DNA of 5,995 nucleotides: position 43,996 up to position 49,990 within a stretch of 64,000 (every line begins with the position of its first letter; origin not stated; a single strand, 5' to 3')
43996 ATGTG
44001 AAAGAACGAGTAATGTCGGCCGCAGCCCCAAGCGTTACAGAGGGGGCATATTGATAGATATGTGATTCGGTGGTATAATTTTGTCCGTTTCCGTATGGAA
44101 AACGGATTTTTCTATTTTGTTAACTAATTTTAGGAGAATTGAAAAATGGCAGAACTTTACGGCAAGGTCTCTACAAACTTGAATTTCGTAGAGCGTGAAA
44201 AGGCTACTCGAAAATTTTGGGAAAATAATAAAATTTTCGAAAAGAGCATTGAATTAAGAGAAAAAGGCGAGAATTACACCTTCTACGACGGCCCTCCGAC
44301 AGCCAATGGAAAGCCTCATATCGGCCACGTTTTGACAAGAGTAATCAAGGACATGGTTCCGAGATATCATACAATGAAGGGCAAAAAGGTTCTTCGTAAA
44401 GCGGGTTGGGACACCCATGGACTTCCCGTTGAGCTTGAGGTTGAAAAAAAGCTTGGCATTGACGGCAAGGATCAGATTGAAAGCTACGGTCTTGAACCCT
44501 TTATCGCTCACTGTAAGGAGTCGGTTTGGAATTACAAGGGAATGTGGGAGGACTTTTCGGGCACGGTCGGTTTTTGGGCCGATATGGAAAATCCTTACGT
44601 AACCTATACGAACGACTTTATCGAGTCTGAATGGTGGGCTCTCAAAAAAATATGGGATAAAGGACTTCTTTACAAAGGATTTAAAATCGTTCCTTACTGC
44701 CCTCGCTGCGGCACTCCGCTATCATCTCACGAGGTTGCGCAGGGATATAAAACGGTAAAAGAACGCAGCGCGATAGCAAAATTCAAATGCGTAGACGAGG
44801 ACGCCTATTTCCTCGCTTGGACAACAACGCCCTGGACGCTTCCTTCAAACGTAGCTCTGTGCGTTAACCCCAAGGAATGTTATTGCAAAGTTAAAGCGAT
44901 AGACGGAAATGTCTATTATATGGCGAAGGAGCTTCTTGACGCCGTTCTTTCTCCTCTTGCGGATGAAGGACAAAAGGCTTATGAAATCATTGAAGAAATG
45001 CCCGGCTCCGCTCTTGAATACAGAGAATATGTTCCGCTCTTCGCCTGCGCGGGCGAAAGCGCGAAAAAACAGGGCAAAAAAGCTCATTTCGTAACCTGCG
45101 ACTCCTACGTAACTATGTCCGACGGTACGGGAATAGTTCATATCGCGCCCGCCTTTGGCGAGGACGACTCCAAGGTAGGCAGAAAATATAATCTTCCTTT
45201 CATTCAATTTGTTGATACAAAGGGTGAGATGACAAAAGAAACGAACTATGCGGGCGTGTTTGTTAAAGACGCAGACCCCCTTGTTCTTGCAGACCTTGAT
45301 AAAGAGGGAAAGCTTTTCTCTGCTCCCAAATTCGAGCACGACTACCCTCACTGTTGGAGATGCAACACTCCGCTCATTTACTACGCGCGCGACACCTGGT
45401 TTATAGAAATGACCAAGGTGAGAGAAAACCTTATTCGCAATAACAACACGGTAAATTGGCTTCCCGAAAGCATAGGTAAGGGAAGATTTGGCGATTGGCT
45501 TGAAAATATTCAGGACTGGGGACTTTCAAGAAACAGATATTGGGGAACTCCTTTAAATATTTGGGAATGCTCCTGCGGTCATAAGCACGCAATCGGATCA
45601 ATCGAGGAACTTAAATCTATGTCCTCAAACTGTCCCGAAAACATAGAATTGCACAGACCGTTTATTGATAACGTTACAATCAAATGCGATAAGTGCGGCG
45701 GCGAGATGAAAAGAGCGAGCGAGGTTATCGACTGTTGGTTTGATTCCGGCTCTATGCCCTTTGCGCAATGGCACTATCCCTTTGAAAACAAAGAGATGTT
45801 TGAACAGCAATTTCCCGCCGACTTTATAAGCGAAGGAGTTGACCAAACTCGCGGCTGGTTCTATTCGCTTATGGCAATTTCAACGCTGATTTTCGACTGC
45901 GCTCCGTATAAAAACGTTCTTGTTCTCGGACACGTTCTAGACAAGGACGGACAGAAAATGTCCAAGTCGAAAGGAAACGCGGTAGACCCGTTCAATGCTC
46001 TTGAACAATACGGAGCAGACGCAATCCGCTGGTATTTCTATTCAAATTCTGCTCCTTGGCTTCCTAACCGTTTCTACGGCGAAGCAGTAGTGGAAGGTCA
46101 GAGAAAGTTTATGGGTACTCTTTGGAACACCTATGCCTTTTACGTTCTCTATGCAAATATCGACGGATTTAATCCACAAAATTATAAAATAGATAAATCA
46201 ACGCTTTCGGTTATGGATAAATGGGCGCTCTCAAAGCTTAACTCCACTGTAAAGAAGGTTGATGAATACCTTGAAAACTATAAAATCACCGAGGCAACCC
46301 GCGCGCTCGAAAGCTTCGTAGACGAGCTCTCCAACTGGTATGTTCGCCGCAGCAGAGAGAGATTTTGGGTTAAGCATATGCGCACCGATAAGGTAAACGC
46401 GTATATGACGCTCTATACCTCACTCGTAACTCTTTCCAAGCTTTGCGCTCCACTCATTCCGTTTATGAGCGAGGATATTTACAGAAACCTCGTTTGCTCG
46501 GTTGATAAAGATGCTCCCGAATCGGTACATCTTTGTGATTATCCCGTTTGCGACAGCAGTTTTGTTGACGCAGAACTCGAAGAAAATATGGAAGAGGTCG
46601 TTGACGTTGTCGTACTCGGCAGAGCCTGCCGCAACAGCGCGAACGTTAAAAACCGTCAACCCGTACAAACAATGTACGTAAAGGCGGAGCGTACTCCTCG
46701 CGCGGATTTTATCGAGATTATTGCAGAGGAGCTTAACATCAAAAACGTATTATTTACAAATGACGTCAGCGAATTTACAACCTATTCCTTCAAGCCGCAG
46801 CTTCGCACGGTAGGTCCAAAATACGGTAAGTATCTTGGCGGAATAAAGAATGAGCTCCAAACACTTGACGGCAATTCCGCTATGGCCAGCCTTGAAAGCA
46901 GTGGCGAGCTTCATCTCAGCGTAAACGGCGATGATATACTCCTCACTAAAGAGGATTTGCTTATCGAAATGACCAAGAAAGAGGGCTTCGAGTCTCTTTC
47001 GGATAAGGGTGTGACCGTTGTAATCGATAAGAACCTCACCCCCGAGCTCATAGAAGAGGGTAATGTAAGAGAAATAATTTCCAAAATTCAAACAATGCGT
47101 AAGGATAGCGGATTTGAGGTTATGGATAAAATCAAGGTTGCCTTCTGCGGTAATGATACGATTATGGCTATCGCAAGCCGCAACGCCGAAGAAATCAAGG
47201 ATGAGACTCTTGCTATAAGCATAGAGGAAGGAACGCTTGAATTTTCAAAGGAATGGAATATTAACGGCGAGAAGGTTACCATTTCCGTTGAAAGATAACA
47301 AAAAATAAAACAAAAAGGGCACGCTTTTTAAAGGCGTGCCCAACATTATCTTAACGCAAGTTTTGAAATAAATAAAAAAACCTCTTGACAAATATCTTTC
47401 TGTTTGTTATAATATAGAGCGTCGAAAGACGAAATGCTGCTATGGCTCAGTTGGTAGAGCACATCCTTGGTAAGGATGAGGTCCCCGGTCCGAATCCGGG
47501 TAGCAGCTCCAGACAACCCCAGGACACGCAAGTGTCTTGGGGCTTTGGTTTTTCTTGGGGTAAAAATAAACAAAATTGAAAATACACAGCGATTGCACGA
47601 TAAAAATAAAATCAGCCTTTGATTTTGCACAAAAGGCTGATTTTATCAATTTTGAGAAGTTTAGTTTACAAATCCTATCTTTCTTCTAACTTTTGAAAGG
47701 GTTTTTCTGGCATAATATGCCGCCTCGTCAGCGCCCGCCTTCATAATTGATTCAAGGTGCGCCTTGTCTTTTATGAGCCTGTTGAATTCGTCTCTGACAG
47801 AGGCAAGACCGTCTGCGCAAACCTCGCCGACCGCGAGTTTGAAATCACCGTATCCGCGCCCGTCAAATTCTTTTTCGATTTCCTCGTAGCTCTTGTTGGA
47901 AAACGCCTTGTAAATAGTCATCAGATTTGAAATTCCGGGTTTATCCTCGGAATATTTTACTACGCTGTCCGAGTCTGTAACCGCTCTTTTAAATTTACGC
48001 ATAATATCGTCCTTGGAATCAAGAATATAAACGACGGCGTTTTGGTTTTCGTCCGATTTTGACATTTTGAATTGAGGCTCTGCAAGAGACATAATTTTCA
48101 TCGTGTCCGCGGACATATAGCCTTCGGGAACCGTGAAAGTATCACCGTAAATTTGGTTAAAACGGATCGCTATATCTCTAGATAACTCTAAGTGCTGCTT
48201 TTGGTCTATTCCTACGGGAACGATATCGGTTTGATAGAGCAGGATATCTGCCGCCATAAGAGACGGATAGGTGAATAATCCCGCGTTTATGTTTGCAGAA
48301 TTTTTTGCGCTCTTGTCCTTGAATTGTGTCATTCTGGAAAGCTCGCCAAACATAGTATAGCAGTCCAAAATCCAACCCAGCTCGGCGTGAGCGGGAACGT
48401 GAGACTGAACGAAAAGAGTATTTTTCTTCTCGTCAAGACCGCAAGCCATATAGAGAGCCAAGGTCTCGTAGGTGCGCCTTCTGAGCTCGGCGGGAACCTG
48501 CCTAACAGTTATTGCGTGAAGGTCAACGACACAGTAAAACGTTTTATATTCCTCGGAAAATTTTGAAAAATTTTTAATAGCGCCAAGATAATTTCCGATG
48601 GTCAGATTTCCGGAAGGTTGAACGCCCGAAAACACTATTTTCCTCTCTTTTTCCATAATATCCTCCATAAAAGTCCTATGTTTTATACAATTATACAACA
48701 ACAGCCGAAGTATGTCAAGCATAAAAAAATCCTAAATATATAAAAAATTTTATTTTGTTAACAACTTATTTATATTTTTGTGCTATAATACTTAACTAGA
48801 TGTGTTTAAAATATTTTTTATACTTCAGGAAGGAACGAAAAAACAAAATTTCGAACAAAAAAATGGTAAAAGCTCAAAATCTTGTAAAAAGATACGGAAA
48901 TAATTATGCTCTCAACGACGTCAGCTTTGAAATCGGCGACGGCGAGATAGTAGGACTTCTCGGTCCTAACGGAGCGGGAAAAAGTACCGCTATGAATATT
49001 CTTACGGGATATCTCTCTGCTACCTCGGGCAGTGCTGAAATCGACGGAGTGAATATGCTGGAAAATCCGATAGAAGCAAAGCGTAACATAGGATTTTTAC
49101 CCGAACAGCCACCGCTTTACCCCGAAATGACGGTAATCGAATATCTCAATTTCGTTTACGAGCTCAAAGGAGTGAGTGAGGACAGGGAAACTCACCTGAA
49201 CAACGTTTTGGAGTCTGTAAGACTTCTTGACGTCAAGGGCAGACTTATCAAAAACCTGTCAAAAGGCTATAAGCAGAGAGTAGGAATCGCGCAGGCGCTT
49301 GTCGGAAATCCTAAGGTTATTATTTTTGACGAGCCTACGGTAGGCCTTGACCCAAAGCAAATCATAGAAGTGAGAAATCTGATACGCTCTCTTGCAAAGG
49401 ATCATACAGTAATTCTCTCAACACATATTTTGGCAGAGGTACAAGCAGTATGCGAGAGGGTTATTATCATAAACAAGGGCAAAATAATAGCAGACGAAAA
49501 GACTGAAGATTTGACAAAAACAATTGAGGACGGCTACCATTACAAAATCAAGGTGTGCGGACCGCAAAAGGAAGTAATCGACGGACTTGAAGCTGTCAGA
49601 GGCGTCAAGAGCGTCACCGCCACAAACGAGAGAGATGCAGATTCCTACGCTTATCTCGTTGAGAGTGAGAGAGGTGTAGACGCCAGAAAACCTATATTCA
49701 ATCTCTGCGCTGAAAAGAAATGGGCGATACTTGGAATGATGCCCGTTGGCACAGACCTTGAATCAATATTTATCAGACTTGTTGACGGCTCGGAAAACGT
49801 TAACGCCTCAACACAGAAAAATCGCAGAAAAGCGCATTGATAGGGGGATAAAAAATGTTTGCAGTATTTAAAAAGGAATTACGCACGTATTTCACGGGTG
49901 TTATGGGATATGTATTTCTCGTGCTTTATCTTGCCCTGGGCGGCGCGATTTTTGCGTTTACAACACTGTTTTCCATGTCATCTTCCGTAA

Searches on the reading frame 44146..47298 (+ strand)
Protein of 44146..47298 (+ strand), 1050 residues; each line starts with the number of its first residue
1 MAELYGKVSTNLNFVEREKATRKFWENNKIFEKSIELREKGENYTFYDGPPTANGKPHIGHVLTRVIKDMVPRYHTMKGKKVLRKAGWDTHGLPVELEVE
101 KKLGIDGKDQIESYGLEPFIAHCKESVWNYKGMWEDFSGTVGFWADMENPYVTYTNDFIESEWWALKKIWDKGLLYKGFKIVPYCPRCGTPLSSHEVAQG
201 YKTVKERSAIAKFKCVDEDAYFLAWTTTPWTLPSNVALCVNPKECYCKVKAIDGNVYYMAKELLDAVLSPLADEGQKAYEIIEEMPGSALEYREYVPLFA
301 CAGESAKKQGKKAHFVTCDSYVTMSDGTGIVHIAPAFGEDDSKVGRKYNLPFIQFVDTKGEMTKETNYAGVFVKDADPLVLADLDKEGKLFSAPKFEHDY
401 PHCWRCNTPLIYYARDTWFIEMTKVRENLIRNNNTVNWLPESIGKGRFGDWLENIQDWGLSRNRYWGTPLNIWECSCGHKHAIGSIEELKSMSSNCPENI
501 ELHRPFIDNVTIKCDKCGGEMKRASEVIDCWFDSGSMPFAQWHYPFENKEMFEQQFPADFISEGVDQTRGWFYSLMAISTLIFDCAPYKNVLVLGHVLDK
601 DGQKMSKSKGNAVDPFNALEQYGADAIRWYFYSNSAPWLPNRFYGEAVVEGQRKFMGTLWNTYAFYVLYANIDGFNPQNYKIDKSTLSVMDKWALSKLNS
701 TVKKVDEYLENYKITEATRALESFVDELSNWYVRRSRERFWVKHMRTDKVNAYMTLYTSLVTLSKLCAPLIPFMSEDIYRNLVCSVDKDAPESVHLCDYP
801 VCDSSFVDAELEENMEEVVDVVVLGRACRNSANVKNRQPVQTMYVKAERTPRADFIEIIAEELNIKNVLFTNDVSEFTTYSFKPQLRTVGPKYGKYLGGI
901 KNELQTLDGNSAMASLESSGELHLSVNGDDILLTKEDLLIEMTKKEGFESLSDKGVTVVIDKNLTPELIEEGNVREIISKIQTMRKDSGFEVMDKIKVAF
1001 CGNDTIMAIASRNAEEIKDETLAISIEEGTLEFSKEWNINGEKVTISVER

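Call 21: search_protein_families(library=pfam, proteins=[window:44146-47298:+], max_evalue=0.01)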
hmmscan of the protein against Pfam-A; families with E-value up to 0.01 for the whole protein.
window:44146-47298:+ (1050 aa): 6 families
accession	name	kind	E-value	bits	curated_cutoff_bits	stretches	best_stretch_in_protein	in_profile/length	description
PF00133.28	tRNA-synt_1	-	1.6e-130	436.1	22.7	1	23-633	4-404/414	tRNA synthetases class I (I, L, M and V)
PF19302.4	DUF5915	-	2.3e-54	184.3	27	1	857-1050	2-194/195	Domain of unknown function (DUF5915)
PF08264.19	Anticodon_1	-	9.3e-34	116.9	25.1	1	691-842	1-146/148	Anticodon-binding domain of tRNA ligase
PF09334.17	tRNA-synt_1g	-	3.9e-21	75.7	20.1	2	53-112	10-68/391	tRNA synthetases class I (M)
PF01406.26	tRNA-synt_1e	-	4.8e-06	26.6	27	1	576-634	226-283/301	tRNA synthetases class I (C) catalytic domain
PF01921.24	tRNA-synt_1f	-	6.7e-05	22.4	27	1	577-634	256-312/360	tRNA synthetases class I (K)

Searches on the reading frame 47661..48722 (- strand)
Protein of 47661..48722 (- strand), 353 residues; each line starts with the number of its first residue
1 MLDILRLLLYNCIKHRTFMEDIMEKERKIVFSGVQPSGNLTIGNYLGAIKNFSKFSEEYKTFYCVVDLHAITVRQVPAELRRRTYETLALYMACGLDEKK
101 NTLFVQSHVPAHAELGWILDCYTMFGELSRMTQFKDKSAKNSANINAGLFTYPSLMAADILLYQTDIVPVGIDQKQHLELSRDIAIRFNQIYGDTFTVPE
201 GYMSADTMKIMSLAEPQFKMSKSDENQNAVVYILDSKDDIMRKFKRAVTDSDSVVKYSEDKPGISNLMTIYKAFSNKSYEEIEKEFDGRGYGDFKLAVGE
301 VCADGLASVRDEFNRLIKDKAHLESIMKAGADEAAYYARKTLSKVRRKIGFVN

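Call 21: search_protein_families(library=pfam, proteins=[window:47661-48722:-], max_evalue=0.01)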
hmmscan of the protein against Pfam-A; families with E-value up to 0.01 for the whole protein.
window:47661-48722:- (353 aa): 1 family
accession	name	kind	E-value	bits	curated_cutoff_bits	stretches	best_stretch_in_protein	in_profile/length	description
PF00579.31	tRNA-synt_1b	-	2e-75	254.3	21.1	1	25-300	3-285/292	tRNA synthetases class I (W and Y)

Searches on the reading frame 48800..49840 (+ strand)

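Call 21: search_protein_families(library=pfam, proteins=[window:48800-49840:+], max_evalue=0.01)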
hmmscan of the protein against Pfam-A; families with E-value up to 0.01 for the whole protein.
window:48800-49840:+ (346 aa): 6 families
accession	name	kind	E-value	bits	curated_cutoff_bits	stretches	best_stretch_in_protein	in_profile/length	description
PF00005.33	ABC_tran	-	1.1e-32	113.9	25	1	38-180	1-136/137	ABC transporter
PF13304.12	AAA_21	-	2.1e-12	48.2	27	1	152-211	237-300/304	AAA domain, putative AbiEii toxin, Type IV TA system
PF03193.22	RsgA_GTPase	-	0.0022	18.3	30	0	36-73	95-131/174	RsgA GTPase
PF02463.25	SMC_N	-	0.0032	17.3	40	0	39-73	16-49/220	RecF/RecN/SMC N terminal domain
PF13476.12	AAA_23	-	0.0034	18.5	27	1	40-76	12-47/201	AAA domain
PF13175.12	AAA_15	-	0.0086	16.2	32.1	0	52-69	27-44/374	AAA ATPase domain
